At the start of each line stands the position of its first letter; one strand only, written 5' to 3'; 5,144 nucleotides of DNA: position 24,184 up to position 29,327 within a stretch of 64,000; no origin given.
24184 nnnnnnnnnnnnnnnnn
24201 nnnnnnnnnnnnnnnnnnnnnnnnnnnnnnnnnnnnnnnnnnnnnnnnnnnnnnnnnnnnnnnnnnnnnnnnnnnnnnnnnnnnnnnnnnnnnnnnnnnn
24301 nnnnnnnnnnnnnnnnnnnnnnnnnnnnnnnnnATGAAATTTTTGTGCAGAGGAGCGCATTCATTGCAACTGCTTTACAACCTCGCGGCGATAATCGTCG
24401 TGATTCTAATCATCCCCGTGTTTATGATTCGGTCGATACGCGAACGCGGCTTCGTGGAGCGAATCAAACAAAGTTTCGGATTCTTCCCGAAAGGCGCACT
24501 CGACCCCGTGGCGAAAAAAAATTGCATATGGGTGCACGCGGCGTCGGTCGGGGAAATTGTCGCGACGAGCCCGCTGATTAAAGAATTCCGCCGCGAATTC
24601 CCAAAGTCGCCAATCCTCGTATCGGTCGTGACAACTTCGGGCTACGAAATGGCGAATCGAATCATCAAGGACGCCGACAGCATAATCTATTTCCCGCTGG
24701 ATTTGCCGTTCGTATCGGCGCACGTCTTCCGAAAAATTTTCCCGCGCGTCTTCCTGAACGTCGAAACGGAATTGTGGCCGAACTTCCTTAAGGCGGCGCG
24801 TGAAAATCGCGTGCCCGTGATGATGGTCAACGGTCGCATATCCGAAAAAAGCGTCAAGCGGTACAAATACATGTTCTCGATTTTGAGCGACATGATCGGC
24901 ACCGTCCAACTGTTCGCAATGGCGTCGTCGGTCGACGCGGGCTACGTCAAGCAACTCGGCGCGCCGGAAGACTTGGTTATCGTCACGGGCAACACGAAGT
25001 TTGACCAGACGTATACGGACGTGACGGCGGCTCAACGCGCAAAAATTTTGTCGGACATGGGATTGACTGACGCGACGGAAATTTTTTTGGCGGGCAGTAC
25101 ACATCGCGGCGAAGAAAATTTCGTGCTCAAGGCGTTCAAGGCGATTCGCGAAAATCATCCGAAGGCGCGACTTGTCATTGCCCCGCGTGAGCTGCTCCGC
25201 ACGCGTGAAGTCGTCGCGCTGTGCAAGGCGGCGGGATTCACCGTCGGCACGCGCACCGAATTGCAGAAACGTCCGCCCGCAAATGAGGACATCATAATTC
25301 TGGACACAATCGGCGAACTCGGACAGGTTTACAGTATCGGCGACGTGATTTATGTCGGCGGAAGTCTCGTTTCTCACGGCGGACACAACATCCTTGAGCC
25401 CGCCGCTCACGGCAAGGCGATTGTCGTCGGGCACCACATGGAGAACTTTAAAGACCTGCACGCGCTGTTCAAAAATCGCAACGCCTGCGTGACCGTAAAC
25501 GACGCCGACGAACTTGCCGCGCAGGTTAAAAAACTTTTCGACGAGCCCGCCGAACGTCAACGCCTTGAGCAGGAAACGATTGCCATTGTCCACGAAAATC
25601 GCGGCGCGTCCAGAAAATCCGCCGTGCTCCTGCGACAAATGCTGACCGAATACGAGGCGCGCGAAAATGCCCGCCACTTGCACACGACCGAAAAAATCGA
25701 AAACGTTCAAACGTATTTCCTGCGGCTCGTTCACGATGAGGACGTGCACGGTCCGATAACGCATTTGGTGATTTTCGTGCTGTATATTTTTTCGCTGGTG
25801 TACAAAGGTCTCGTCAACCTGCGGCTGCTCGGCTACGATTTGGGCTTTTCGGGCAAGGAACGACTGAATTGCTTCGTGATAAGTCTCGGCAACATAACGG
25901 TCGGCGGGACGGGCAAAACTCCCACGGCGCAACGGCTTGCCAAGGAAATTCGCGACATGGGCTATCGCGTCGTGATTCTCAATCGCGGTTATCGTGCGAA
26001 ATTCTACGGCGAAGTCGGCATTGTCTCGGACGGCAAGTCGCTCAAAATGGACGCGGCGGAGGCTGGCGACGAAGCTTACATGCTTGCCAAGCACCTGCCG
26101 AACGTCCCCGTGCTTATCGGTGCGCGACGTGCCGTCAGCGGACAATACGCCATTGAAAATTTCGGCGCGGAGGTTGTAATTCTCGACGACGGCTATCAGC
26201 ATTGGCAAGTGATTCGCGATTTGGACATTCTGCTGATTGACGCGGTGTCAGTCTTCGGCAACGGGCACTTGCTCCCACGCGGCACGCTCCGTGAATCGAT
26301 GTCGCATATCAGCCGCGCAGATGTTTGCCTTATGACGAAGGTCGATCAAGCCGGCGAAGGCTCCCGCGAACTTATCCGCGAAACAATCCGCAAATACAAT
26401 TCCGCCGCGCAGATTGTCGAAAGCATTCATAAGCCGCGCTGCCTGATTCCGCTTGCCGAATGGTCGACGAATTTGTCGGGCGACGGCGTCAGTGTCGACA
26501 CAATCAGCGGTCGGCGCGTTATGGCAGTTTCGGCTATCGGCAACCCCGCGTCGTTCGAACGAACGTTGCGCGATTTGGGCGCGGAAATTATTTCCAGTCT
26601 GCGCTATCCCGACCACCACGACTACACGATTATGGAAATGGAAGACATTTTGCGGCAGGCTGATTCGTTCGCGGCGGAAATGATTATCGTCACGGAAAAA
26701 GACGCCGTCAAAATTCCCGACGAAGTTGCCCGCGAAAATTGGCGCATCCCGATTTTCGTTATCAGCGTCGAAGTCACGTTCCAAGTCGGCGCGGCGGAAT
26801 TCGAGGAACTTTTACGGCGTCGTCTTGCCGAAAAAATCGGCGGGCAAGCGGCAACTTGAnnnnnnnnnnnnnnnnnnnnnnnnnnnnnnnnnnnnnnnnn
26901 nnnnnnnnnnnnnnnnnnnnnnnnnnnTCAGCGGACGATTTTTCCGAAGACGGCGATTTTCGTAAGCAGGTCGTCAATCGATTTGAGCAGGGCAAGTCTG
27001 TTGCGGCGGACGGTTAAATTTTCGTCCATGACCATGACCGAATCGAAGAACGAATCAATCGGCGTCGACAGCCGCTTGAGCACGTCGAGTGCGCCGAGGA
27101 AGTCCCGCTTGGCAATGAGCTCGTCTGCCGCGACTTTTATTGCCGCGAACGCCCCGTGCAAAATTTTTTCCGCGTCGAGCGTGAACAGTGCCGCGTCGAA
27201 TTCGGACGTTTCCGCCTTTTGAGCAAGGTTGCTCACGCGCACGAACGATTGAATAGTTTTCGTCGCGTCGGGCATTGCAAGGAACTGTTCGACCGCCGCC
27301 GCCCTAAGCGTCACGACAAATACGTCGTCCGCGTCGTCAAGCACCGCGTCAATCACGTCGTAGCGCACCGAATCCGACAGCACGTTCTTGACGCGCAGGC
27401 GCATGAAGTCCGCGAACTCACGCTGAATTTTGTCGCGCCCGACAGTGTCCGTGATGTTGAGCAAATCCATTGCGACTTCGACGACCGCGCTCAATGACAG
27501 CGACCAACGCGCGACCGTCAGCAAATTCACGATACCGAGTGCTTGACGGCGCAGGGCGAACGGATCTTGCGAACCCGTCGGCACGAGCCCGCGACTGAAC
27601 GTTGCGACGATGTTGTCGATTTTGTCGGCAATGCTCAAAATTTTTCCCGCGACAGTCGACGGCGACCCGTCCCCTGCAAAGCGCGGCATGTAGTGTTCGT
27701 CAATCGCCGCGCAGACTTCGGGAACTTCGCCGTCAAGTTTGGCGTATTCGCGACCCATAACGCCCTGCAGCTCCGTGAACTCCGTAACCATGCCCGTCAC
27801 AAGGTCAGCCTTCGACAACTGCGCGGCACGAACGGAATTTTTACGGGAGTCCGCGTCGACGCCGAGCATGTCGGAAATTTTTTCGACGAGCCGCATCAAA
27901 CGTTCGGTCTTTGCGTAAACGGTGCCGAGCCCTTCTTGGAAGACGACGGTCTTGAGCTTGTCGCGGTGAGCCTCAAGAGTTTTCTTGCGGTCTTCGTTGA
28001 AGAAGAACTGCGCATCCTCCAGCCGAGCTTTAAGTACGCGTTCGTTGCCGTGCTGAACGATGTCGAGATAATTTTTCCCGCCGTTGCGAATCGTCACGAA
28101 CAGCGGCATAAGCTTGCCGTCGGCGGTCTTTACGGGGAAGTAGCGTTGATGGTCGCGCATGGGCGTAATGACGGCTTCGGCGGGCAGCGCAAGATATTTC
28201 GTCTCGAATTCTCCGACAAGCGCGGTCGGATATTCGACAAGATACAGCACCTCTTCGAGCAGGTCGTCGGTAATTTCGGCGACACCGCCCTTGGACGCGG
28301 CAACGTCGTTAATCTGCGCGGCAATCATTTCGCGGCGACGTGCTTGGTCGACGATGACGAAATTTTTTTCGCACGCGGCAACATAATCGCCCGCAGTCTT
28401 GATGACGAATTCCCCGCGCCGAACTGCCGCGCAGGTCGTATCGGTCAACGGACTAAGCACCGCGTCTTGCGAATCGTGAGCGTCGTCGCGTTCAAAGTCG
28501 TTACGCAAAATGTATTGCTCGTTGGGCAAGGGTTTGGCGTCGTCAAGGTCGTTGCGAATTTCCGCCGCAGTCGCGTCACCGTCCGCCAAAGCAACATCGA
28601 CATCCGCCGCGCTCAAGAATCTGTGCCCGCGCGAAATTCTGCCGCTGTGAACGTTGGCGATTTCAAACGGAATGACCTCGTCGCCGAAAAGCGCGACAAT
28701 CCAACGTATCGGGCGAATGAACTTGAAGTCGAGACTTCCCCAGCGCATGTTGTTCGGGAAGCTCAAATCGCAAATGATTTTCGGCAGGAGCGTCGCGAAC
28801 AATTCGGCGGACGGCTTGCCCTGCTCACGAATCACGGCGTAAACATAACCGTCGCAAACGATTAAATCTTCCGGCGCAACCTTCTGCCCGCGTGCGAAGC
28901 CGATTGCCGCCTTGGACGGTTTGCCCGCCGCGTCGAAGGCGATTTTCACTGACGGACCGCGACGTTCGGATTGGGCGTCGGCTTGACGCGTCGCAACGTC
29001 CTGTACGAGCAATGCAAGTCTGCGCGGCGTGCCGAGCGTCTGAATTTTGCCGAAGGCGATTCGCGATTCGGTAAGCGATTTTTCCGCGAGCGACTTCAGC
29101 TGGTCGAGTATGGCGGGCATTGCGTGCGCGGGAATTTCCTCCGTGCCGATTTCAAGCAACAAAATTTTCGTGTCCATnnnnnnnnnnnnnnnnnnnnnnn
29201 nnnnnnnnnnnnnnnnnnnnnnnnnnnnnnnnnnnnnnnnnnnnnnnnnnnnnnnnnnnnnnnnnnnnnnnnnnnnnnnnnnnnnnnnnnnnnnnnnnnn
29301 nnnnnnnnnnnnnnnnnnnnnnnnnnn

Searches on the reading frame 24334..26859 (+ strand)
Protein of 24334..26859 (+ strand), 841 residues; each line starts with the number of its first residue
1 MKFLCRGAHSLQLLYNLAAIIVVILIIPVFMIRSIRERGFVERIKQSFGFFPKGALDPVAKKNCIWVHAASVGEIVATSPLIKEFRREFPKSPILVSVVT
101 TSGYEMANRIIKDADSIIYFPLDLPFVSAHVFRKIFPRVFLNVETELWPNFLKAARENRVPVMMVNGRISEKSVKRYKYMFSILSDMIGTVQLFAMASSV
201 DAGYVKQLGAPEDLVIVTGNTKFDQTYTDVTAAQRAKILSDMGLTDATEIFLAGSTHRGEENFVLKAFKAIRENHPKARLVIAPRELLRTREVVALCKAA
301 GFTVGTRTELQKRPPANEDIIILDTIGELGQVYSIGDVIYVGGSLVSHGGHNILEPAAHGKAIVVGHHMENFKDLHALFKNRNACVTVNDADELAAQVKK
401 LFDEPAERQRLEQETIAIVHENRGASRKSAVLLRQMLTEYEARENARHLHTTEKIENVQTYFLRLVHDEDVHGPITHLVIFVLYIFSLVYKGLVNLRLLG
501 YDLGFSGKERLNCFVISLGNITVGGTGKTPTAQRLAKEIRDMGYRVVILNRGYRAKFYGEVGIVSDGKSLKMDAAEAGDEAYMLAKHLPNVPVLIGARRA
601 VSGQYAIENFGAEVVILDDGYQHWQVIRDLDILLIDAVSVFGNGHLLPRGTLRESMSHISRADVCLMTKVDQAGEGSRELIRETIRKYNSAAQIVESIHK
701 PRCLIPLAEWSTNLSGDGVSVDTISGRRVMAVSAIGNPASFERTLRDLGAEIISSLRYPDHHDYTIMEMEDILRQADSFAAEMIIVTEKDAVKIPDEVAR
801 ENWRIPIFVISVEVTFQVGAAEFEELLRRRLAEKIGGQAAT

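Call 9: search_protein_families(library=pfam, proteins=[window:24334-26859:+], max_evalue=0.00001)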
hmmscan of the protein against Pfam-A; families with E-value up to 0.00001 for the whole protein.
window:24334-26859:+ (841 aa): 3 families
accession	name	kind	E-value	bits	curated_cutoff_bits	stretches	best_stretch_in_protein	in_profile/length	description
PF02606.20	LpxK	-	2.5e-87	293.5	27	1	481-831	3-327/328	Tetraacyldisaccharide-1-P 4'-kinase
PF04413.22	Glycos_transf_N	-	6.3e-56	189.2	23.9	1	43-225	2-179/179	3-Deoxy-D-manno-octulosonic-acid transferase (kdotransferase)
PF00534.26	Glycos_transf_1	-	7.9e-08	32.5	26.4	1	264-414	33-168/172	Glycosyl transferases group 1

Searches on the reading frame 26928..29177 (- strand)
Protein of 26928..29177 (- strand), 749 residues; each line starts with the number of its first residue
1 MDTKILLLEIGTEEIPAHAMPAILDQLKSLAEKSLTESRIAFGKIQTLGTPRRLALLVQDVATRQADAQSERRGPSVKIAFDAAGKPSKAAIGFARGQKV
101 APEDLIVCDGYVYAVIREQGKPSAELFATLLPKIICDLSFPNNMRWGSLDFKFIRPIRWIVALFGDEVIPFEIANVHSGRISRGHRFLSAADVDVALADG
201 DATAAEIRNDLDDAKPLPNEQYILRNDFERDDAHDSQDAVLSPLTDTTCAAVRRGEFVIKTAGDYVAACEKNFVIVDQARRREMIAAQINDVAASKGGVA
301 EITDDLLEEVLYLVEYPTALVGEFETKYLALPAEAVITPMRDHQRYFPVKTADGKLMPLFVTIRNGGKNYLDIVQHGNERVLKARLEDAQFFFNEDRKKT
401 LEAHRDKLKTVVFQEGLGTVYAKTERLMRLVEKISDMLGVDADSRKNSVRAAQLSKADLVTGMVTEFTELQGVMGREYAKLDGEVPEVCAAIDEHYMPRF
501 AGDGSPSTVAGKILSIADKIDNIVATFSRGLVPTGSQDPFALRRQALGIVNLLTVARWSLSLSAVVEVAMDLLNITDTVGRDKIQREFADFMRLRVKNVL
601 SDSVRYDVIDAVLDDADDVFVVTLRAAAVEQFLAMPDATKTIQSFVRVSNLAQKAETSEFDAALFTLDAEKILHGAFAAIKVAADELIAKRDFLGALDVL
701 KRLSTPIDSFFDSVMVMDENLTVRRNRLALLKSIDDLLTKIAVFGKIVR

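Call 9: search_protein_families(library=pfam, proteins=[window:26928-29177:-], max_evalue=0.00001)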
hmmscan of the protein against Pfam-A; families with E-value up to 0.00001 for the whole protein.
window:26928-29177:- (749 aa): 2 families
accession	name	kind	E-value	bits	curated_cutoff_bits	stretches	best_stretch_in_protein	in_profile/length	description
PF02092.22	tRNA_synt_2f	-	4.1e-205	683.2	29.2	2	254-613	188-535/536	Glycyl-tRNA synthetase beta subunit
PF05746.21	DALR_1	-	3.5e-08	34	22.3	1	644-740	4-104/117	DALR anticodon binding domain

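Call 61: find_encoding_contigs(protein=window:26928-29177:-, flank=10000, max_places=4)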
Protein window:26928-29177:- (749 aa): no gene with exactly this product is on record in the collection.
